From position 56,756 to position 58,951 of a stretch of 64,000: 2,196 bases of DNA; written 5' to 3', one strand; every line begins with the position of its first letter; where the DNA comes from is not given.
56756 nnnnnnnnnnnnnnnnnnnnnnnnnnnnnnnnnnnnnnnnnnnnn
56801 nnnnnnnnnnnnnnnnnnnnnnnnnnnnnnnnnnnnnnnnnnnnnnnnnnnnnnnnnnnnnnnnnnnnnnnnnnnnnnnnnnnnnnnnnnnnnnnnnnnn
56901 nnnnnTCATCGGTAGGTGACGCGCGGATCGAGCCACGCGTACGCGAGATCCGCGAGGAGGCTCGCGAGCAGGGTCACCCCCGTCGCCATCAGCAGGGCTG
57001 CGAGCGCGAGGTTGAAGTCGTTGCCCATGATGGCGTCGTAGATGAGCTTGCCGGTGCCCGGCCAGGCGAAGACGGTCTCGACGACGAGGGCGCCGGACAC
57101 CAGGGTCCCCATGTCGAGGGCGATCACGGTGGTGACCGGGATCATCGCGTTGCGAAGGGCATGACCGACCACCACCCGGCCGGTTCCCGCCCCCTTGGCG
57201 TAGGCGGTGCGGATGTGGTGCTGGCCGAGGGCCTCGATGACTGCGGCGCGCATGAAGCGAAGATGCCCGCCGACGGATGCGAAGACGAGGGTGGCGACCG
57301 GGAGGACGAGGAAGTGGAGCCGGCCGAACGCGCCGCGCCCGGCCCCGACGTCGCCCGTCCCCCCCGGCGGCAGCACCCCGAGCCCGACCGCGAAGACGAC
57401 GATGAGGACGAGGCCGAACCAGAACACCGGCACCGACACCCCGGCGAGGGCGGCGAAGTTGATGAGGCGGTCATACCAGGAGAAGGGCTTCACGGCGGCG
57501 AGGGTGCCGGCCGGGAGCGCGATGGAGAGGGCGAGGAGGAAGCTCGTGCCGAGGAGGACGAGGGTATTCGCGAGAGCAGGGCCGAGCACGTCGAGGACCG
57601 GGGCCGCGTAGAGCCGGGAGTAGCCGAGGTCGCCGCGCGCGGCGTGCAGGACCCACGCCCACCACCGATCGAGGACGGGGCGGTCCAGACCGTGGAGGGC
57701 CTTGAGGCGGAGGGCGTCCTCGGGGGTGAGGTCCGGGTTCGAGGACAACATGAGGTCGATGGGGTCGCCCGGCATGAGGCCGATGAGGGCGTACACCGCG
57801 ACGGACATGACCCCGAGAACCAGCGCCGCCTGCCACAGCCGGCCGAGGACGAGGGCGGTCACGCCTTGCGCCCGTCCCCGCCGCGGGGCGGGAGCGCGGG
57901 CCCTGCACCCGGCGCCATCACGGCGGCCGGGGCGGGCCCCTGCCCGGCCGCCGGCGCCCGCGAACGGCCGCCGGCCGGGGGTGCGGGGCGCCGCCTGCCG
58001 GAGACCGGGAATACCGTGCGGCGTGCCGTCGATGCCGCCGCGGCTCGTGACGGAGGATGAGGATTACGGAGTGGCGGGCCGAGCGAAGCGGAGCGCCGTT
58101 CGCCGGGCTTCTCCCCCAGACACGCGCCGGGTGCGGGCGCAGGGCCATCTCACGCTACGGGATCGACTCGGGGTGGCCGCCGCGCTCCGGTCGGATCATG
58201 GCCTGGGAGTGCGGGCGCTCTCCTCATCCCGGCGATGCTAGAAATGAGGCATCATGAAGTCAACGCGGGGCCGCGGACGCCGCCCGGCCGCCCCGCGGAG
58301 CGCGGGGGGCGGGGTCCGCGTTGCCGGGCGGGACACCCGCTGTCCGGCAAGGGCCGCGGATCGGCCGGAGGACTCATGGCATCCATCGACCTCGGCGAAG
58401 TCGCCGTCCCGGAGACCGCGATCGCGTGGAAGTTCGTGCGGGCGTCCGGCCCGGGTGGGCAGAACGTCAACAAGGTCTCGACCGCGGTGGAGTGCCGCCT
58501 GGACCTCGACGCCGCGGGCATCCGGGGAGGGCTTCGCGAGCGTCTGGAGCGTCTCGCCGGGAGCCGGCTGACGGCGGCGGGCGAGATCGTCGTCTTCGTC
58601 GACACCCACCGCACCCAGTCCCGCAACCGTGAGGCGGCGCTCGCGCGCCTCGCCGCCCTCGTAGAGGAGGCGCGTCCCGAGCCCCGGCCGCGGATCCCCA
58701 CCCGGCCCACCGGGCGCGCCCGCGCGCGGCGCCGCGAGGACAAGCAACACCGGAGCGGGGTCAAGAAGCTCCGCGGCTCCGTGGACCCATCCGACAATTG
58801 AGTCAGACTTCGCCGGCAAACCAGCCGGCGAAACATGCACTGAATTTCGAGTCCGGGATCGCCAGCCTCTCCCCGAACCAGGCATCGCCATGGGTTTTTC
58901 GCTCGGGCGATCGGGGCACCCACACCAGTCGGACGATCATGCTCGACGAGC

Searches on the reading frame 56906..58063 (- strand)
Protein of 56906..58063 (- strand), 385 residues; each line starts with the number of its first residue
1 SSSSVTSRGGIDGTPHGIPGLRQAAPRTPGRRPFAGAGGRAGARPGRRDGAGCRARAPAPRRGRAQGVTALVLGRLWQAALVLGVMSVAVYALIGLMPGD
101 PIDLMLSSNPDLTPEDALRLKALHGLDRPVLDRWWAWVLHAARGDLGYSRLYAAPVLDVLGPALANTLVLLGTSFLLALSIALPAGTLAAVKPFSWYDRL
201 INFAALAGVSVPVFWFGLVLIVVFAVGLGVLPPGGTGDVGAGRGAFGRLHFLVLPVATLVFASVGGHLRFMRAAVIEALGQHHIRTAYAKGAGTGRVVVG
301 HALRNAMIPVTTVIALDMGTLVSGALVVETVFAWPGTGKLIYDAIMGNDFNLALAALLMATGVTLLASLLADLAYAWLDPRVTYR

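Call 10: search_protein_families(library=ncbifam, proteins=[window:56906-58063:-], max_evalue=0.001)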
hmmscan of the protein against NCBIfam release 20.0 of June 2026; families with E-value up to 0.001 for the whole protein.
window:56906-58063:- (385 aa): 12 families
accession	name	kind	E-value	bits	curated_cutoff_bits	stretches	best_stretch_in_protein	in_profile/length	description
NF045470.1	Opp2B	equivalog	1.3e-75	254.4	350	1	75-382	1-299/300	nickel ABC transporter permease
NF045472.1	Opp4B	equivalog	1.1e-64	218.8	450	1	72-382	5-318/319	oligopeptide ABC transporter permease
NF045469.1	Opp1B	equivalog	1.3e-59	202.3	380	1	71-382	4-306/307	nickel/cobalt ABC transporter permease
NF007677.0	PRK10352.1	equivalog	4e-57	193.7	433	1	71-383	4-307/314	nickel ABC transporter permease subunit NikB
TIGR02789.1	nickel_nikB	equivalog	5.2e-57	193.6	447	1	72-383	5-307/314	nickel ABC transporter permease subunit NikB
NF011661.0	PRK15081.1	equivalog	2e-51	175.3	463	1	72-385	5-306/306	glutathione ABC transporter permease GsiC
NF008161.0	PRK10914.1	equivalog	1.6e-50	172.2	590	2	249-384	202-337/339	dipeptide ABC transporter permease DppB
NF045471.1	Opp3B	equivalog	1e-46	159.8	480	1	72-382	5-302/308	oligopeptide ABC transporter permease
NF007008.0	PRK09471.1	equivalog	1.6e-44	152.6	388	1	71-384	4-306/306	oligopeptide ABC transporter permease OppB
NF011690.0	PRK15110.1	equivalog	7.2e-33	114.4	432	2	249-378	180-309/321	putrescine export ABC transporter permease SapB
NF043081.1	MMSYN1_0165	equivalog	9e-26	90.8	350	1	153-383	164-385/388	oligopeptide ABC transporter permease OppB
NF011712.0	PRK15133.1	subfamily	1.6e-24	86.6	445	1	112-384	81-361/364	microcin C ABC transporter permease YejB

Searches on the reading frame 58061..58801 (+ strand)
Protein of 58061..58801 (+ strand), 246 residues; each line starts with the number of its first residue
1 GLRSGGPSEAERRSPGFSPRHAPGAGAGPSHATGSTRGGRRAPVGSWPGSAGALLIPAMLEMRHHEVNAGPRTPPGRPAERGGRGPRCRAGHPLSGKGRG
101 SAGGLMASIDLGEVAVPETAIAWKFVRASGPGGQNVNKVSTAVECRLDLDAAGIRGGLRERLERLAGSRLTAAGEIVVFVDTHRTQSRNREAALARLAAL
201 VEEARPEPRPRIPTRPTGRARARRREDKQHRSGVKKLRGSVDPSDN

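Call 10: search_protein_families(library=ncbifam, proteins=[window:58061-58801:+], max_evalue=0.001)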
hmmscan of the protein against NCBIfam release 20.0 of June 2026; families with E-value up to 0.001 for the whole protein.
window:58061-58801:+ (246 aa): 5 families
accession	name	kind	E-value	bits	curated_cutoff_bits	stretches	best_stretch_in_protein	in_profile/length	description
NF006718.0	PRK09256.1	equivalog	4.9e-42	142.9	100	1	113-242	9-138/140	alternative ribosome rescue aminoacyl-tRNA hydrolase ArfB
TIGR00020.2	prfB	exception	4.8e-09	35.7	370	1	113-203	221-287/353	peptide chain release factor 2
NF001859.2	PRK00591.1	equivalog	4.3e-08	32.7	400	1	106-205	201-276/347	peptide chain release factor 1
TIGR03072.1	release_prfH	equivalog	4.3e-06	26.4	166.65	1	117-144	104-131/200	peptide chain release factor H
TIGR00019.1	prfA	equivalog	1.1e-05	24.5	423.25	0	106-144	209-247/361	peptide chain release factor 1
